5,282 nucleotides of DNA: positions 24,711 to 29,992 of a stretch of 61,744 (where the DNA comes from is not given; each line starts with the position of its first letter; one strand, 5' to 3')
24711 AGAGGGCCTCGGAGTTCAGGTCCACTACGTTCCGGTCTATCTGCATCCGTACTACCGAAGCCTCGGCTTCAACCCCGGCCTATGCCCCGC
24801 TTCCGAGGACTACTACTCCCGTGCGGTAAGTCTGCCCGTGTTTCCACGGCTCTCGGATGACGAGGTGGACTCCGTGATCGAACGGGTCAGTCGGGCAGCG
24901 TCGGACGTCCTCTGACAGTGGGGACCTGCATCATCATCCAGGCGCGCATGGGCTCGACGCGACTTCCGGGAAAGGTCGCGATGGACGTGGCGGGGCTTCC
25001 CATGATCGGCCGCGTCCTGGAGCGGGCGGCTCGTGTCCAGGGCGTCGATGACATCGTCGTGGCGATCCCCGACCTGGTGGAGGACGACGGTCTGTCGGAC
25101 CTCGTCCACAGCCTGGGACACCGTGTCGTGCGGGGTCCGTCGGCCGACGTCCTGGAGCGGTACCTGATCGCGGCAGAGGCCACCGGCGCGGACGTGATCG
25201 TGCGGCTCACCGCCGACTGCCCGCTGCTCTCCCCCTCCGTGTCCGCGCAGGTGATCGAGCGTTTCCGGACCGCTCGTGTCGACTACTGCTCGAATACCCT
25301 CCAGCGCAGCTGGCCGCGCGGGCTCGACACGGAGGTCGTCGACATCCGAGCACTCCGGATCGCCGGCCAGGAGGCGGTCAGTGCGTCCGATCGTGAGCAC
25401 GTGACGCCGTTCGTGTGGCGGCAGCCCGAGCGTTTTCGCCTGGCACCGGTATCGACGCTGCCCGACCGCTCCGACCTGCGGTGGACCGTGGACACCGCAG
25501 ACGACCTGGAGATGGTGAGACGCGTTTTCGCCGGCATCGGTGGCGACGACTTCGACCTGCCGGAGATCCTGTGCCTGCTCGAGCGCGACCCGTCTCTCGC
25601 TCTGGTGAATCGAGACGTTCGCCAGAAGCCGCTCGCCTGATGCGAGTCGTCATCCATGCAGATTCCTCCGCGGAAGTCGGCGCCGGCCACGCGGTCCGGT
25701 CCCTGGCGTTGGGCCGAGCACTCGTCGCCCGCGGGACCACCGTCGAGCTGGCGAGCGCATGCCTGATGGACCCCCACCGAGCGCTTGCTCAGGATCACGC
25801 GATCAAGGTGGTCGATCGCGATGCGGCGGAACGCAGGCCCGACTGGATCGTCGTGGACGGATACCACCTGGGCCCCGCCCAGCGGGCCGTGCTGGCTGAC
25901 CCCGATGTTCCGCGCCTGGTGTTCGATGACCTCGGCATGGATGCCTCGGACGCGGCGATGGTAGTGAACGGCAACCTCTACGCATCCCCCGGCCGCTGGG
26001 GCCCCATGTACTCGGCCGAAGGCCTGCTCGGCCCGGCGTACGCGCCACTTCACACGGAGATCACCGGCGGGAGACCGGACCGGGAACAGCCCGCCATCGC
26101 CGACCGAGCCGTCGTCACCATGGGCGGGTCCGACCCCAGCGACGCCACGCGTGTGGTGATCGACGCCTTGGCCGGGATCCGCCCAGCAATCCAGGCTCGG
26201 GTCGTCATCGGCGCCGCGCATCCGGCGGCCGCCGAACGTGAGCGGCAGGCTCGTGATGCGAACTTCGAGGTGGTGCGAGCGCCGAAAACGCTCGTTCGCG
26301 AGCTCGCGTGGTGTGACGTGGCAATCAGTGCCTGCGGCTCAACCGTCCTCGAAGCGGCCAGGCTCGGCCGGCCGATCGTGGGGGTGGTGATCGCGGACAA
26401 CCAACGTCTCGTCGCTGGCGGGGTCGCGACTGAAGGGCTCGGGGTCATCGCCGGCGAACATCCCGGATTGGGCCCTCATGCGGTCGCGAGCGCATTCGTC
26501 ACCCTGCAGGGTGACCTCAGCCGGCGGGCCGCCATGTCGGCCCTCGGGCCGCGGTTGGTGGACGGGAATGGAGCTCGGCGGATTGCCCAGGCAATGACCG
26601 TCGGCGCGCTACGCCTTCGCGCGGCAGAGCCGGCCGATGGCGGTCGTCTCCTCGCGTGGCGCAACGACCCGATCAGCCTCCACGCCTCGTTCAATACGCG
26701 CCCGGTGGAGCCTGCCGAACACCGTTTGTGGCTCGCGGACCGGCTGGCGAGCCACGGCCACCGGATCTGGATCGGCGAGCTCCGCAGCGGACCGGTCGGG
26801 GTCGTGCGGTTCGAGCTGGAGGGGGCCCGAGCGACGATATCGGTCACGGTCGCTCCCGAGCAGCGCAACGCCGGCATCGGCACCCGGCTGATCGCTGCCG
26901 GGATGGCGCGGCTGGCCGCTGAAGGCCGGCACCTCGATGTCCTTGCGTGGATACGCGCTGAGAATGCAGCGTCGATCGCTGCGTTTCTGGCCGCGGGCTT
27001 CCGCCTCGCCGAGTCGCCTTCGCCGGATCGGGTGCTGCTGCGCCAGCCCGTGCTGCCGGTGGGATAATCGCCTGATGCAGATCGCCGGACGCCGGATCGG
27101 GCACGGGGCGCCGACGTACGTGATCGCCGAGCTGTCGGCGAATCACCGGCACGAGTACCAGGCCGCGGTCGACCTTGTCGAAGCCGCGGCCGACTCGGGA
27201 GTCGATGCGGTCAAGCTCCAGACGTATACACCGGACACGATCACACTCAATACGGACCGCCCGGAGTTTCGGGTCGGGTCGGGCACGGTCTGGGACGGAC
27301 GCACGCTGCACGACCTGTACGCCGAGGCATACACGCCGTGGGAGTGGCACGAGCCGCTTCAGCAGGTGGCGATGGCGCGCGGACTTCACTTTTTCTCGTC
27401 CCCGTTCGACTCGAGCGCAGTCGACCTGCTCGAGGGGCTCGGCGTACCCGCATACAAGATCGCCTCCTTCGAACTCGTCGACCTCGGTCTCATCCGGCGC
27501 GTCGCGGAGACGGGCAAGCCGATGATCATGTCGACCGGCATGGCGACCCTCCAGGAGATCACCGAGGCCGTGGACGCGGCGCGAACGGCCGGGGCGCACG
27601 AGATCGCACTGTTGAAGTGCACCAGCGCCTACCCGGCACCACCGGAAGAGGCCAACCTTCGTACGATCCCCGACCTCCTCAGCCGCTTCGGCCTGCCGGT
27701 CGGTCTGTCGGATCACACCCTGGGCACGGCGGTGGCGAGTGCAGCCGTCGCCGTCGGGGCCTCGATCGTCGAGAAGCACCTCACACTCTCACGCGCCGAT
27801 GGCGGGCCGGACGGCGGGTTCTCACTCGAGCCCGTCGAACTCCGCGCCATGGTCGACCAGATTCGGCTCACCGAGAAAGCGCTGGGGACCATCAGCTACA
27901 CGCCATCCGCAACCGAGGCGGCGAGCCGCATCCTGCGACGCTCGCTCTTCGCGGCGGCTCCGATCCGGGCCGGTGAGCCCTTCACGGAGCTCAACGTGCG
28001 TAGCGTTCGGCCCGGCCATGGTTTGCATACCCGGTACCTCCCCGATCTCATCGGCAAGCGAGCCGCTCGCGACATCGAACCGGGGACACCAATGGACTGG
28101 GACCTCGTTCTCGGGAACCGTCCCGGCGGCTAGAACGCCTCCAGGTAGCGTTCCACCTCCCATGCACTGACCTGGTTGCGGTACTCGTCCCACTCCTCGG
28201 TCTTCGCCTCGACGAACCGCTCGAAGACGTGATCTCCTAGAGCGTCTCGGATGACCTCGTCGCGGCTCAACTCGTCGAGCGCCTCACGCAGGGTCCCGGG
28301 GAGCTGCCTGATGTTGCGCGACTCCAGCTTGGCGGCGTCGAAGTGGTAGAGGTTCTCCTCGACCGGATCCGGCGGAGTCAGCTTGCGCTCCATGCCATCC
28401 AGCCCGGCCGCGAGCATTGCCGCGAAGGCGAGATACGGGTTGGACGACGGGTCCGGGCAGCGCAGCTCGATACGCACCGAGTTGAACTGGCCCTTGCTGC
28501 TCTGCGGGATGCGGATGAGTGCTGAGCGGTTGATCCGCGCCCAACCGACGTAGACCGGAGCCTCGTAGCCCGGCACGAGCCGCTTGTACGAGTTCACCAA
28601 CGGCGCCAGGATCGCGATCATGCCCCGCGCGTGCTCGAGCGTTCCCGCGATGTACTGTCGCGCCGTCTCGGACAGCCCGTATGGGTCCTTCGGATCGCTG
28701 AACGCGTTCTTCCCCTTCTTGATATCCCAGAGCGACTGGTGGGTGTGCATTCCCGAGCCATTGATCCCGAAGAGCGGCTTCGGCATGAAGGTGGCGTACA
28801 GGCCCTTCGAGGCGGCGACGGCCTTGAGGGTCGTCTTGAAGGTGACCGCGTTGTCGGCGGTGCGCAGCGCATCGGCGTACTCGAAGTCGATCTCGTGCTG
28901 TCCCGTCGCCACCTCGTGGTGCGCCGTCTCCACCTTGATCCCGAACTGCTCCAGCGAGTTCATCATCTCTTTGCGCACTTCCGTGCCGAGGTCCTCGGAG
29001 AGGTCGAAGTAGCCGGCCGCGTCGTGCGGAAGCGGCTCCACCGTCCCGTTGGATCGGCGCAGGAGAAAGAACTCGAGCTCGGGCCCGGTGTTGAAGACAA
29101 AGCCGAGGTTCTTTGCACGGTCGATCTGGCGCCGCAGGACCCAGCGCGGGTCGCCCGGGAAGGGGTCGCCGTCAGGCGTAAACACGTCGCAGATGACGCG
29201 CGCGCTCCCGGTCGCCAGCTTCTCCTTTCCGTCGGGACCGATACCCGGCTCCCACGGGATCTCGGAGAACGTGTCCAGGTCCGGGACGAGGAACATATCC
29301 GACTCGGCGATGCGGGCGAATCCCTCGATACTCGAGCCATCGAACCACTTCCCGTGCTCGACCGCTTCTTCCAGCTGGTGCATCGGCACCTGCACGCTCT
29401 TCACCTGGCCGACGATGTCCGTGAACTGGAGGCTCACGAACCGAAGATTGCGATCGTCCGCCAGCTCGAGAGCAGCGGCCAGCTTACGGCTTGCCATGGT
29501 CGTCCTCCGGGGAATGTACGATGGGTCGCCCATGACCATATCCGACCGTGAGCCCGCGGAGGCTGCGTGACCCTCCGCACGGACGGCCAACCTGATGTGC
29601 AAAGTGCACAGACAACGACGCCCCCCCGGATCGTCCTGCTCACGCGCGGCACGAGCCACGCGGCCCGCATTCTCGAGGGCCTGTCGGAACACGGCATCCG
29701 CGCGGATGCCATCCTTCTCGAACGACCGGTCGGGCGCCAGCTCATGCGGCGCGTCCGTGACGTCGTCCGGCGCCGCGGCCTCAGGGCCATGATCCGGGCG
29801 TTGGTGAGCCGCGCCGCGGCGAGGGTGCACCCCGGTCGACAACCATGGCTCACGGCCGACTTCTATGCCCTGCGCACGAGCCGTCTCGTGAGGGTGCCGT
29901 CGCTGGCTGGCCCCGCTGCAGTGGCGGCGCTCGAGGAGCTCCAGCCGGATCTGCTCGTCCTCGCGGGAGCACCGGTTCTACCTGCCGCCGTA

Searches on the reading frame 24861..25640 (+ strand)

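Call 9: search_protein_families(library=ncbifam, proteins=[window:24861-25640:+], max_evalue=0.001)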
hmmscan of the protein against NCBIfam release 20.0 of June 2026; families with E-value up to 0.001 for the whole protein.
window:24861-25640:+ (259 aa): 6 families
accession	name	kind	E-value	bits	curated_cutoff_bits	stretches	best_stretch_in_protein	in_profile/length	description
NF009905.0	PRK13368.1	subfamily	1e-19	70.9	255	1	22-146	3-125/243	3-deoxy-manno-octulosonate cytidylyltransferase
NF003952.0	PRK05450.1-5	subfamily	3.1e-18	65.8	193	1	22-141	3-122/250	3-deoxy-manno-octulosonate cytidylyltransferase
NF003950.0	PRK05450.1-3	subfamily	2e-14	53.5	234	1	23-138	4-120/248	3-deoxy-manno-octulosonate cytidylyltransferase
NF003948.0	PRK05450.1-1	equivalog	2e-14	53.4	281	1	22-144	6-129/248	3-deoxy-manno-octulosonate cytidylyltransferase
TIGR00466.1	kdsB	equivalog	4.2e-14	52.5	155.2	1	23-144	4-125/241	3-deoxy-manno-octulosonate cytidylyltransferase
TIGR03584.1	PseF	equivalog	0.00018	21.3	205.7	1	25-69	3-47/222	pseudaminic acid cytidylyltransferase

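Call 11: search_protein_families(library=pfam, proteins=[window:24861-25640:+], max_evalue=0.01)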
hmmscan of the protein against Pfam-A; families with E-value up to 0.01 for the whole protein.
window:24861-25640:+ (259 aa): 2 families
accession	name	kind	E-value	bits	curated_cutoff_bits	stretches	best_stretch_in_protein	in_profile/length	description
PF02348.25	CTP_transf_3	-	1.4e-24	87.6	22.6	1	24-193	2-170/217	Cytidylyltransferase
PF12804.13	NTP_transf_3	-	1.7e-08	35.3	27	1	29-142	11-118/160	MobA-like NTP transferase domain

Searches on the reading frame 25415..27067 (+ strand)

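Call 8: search_protein_families(library=pfam, proteins=[window:25415-27067:+], max_evalue=0.01)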
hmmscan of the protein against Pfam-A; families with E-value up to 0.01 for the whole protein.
window:25415-27067:+ (550 aa): 6 families
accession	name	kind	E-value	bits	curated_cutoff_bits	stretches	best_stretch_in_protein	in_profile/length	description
PF13302.13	Acetyltransf_3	-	1.1e-09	39.5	25.4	1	399-530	2-138/138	Acetyltransferase (GNAT) domain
PF00583.31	Acetyltransf_1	-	5.8e-08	33.5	20.7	1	428-529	13-116/116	Acetyltransferase (GNAT) family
PF13508.13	Acetyltransf_7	-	2e-06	28.5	27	1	448-529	2-82/84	Acetyltransferase (GNAT) domain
PF08445.16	FR47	-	5.7e-06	26.7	22.1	1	476-532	26-80/86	FR47-like protein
PF13523.12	Acetyltransf_8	-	0.0003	20.9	27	0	408-532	5-140/145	Acetyltransferase (GNAT) domain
PF13692.12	Glyco_trans_1_4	-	0.00074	20.2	27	1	233-338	4-120/142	Glycosyl transferases group 1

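Call 9: search_protein_families(library=ncbifam, proteins=[window:25415-27067:+], max_evalue=0.001)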
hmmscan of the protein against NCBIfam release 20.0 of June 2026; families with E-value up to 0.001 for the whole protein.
window:25415-27067:+ (550 aa): 2 families
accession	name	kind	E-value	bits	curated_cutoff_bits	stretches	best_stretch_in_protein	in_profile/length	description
TIGR03590.1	PseG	equivalog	5.9e-39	134.4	153.55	1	76-334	1-277/280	UDP-2,4-diacetamido-2,4,6-trideoxy-beta-L-altropyranose hydrolase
TIGR03448.1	mycothiol_MshD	equivalog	0.00042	19.7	163.1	1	477-533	234-289/294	mycothiol synthase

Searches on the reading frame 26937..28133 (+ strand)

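Call 8: search_protein_families(library=pfam, proteins=[window:26937-28133:+], max_evalue=0.01)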
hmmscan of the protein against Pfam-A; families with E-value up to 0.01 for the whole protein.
window:26937-28133:+ (398 aa): 2 families
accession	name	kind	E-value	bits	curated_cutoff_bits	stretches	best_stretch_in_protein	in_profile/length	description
PF03102.20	NeuB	-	6.3e-88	294.7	22.1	1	80-319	1-239/241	NeuB family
PF08666.17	SAF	-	3.4e-14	53.6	21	1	334-391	1-62/63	SAF domain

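Call 9: search_protein_families(library=ncbifam, proteins=[window:26937-28133:+], max_evalue=0.001)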
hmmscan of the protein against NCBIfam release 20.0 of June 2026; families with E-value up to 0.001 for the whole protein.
window:26937-28133:+ (398 aa): 2 families
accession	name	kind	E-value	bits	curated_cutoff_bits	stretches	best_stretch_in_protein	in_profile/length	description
TIGR03586.1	PseI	equivalog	9.6e-142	472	340.25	1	60-386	2-327/327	pseudaminic acid synthase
TIGR03569.1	NeuB_NnaB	equivalog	3e-90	302.6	399.65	1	60-384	1-327/329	N-acetylneuraminate synthase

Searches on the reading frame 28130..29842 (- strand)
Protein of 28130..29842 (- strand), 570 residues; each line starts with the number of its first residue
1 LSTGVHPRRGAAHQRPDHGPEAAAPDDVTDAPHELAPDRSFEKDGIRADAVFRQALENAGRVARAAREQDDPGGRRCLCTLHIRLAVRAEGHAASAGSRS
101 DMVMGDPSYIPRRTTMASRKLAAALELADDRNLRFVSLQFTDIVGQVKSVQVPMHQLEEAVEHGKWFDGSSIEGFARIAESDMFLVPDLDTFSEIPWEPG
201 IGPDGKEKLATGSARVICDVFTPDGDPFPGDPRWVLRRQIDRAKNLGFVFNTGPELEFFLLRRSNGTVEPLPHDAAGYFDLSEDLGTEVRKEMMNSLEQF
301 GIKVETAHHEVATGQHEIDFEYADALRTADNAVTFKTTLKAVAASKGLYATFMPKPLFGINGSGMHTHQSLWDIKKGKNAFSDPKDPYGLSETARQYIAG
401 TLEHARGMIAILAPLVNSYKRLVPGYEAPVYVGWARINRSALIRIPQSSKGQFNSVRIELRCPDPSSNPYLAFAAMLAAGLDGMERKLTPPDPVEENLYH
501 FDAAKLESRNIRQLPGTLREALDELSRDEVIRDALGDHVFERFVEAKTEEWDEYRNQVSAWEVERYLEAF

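Call 8: search_protein_families(library=pfam, proteins=[window:28130-29842:-], max_evalue=0.01)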
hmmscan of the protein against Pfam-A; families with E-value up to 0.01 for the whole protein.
window:28130-29842:- (570 aa): 2 families
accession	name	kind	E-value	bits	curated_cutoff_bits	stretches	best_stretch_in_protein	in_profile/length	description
PF00120.29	Gln-synt_C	-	9.9e-133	442.9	24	1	230-566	2-344/344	Glutamine synthetase, catalytic domain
PF03951.24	Gln-synt_N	-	7.7e-28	96.4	33.4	1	133-223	2-82/82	Glutamine synthetase, beta-Grasp domain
